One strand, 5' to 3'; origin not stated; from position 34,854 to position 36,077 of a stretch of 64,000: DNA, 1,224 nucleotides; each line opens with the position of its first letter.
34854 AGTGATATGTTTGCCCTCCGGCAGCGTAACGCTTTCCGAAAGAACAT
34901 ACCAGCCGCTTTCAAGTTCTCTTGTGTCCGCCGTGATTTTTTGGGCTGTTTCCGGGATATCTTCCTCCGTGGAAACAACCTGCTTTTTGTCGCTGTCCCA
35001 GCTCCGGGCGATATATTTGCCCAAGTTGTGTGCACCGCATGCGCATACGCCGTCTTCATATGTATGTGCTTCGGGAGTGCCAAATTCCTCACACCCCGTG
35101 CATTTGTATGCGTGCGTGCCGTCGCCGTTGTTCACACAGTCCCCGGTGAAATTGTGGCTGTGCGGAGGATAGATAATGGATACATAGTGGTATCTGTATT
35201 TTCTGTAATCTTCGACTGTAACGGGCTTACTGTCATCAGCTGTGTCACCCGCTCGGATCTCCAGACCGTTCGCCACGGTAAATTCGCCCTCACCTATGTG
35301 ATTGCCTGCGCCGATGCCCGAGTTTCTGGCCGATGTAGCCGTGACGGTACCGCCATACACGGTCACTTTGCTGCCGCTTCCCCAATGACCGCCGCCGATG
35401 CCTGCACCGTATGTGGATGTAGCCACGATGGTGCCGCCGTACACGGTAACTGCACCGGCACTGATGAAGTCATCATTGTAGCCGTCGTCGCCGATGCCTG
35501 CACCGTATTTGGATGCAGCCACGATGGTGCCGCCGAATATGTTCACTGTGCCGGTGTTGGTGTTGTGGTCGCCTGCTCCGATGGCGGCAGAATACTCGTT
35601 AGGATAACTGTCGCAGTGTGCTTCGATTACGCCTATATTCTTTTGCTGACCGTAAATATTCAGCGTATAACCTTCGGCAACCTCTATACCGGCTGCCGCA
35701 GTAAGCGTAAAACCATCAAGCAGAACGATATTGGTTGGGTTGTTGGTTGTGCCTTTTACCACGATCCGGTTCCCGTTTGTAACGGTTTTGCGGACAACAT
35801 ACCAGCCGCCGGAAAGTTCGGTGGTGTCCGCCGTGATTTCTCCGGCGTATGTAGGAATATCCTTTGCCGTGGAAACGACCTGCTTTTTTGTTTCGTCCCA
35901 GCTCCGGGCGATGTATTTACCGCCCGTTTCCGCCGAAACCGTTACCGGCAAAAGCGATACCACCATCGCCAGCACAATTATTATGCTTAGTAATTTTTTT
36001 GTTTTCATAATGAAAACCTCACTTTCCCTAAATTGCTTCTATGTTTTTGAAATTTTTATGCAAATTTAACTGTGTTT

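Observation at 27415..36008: Two giant paralogous beta-helix surface proteins with evidence of recent 3'-end gene conversion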

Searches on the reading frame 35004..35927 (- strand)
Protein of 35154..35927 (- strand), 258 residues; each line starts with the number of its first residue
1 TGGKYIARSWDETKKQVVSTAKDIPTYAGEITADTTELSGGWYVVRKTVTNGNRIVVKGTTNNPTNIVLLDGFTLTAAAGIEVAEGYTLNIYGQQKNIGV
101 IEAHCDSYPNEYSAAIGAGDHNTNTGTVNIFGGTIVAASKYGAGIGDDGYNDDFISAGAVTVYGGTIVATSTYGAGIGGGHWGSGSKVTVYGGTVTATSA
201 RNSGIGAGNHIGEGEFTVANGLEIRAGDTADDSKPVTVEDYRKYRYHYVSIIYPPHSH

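Call 22: search_protein_families(library=pfam, proteins=[window:35154-35927:-], max_evalue=10)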
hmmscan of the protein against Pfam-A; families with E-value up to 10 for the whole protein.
window:35154-35927:- (258 aa): 2 families
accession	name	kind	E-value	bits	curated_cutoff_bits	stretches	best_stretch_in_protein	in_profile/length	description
PF18889.6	Beta_helix_3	-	2.3e-07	31.3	27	3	188-209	1-20/20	Beta helix repeat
PF23981.1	DUF7305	-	5.4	7.3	27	1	6-175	14-172/185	Domain of unknown function (DUF7305)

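Call 30: predict_structure(alignment_id=A3)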
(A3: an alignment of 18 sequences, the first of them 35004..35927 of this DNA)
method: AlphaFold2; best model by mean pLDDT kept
length: 308 residues; sequences in the alignment: 18
mean_pLDDT: 85.4   pTM: 0.83
mean pLDDT of the five models: 85.4, 85.2, 84.9, 84.2, 83.6
residues with pLDDT >= 90: 209; 70-90: 36; 50-70: 32; < 50: 31
segments of 3 or more residues with pLDDT < 50: 278-281, 283-308
pLDDT, mean of each block of 10 residues (from residue 1): 87 92 97 98 98 98 98 97 97 94 94 94 93 98 92 74 98 95 90 97 86 84 96 97 94 75 58 53 39 40 33
secondary structure, 60 per line:
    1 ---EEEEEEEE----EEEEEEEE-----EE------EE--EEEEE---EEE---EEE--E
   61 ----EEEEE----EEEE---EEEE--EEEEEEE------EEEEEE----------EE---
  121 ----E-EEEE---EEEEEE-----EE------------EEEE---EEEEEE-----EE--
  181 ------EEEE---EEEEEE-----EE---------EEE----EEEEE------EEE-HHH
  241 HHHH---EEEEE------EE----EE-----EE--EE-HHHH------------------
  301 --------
elements in order: E4-11 E16-23 E41-45 E49-51 E55-57 E65-69 E74-77 E81-84 E87-93 E100-105 E127-130 E134-139 E159-162 E166-171 E187-190 E194-199 E216-218 E223-227 E234-236 H238-244 E248-252 H279-282
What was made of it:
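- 32100..36008 (-): Gene B, 1302 aa. Signal peptide, four beta-solenoid modules (residues 29-285, 330-584, 631 to about 890, 945 to about 1180), a Cys/His linker between modules 1 and 2, then the C-terminal domain. AlphaFold2 model of residues 28-335, pLDDT 85.4 (call 30).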

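Call 34: fold_search(model_id=the predicted structure, library=pdb)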
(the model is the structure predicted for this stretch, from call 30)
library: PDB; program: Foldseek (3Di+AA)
matches with E <= 10: 28; with E <= 0.001: 0
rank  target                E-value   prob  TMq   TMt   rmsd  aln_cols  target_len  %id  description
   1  4peu                  1.7e-01  0.14  0.21  0.25  14.7       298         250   16  Structure of the polysaccharide lyase-like protein Cthe_2159 from C. thermocellum, native form with Calcium bound (released 2014-10-01)
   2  9lhr_B                3.4e-01  0.16  0.15  0.19  11.4       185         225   13  Crystal structure of Ice binding protein from Candidatus Cryosericum odellii SMC5 (released 2025-09-03)
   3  4phb                  6.2e-01  0.08  0.21  0.24  14.3       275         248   18  Structure of the polysaccharide lyase-like protein Cthe_2159 from C. thermocellum, Gadolinium derivative (released 2014-08-27)
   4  9lhr_A                1.7e+00  0.07  0.15  0.19  12.6       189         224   13  Crystal structure of Ice binding protein from Candidatus Cryosericum odellii SMC5 (released 2025-09-03)
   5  3uyu_A                2.2e+00  0.06  0.13  0.16  12.3       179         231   10  Structural basis for the antifreeze activity of an ice-binding protein (LeIBP) from Arctic yeast (released 2012-02-15)
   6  8x1o                  3.1e+00  0.08  0.18  0.24   9.9       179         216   11  Crystal structure of M249C/N270C mutant of FfIBP (released 2024-11-13)
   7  3wp9                  3.6e+00  0.04  0.14  0.18  12.4       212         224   12  Crystal structure of antifreeze protein from an Antarctic sea ice bacterium Colwellia sp. (released 2014-07-02)
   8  3uyv_A                4.8e+00  0.04  0.14  0.17  12.8       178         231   10  Crystal structure of a glycosylated ice-binding protein (LeIBP) from Arctic yeast (released 2012-02-29)
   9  9mne_B                5.1e+00  0.01  0.17  0.09  14.4       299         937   13  Crystal structure of enteropathogenic Escherichia coli EspC (released 2025-10-29)
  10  2qv3                  5.1e+00  0.01  0.14  0.11  13.7       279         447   12  Crystal Structure of the Helicobacter pylori Vacuolating Toxin p55 Domain (released 2007-10-23)
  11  5k16_B                5.6e+00  0.08  0.08  0.08   6.5        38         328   13  Crystal structure of free Ubiquitin-specific protease 12 (released 2016-07-20)
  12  7d6c_5                5.6e+00  0.02  0.11  0.18  12.2       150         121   13  Crystal structure of CcmM N-terminal domain in complex with CcmN (released 2021-08-04)
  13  1gqp_B                5.9e+00  0.15  0.10  0.15   4.4        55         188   11  APC10/DOC1 SUBUNIT OF S. cerevisiae (released 2002-03-15)
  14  4nu3_B                6.5e+00  0.06  0.19  0.24   9.5       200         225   10  Crystal structure of mFfIBP, a capping head region swapped mutant of ice-binding protein (released 2014-04-16)
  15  5j44_A                6.5e+00  0.01  0.18  0.08  14.7       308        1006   13  Crystal structure of the Secreted Extracellular protein A (SepA) from Shigella flexneri (released 2017-04-12)
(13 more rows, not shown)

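Call 96: search_solved_structures(query=A3, max_evalue=10)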
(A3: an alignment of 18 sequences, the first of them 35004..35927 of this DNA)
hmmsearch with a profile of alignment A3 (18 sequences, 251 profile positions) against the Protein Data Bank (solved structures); distinct sequences matched with E-value up to 10: 5.
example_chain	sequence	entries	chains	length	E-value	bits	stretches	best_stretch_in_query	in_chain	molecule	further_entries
4peu_A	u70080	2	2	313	0.24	14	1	91-195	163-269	Uncharacterized protein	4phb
1tiy_A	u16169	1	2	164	0.47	13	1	162-193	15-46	Guanine deaminase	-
1wkq_A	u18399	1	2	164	0.48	13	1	162-193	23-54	Guanine deaminase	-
6db6_L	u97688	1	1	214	0.48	12.9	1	89-151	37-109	Human monoclonal anti-HIV-1 gp120 V3 antibody 311-11D Fab light chain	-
2fkn_A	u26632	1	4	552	1.7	11.1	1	151-217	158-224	Urocanate hydratase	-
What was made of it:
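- Closest known: Cthe_2159. Same: Cthe_2159 is the top hit of both the fold search and the profile search (calls 34, 96).
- The best, non-significant, solved relative by two independent methods is the polysaccharide-lyase-like, carbohydrate-binding protein Cthe_2159 (4peu): Foldseek E=0.17 (call 34) and profile search E=0.24 (call 96).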
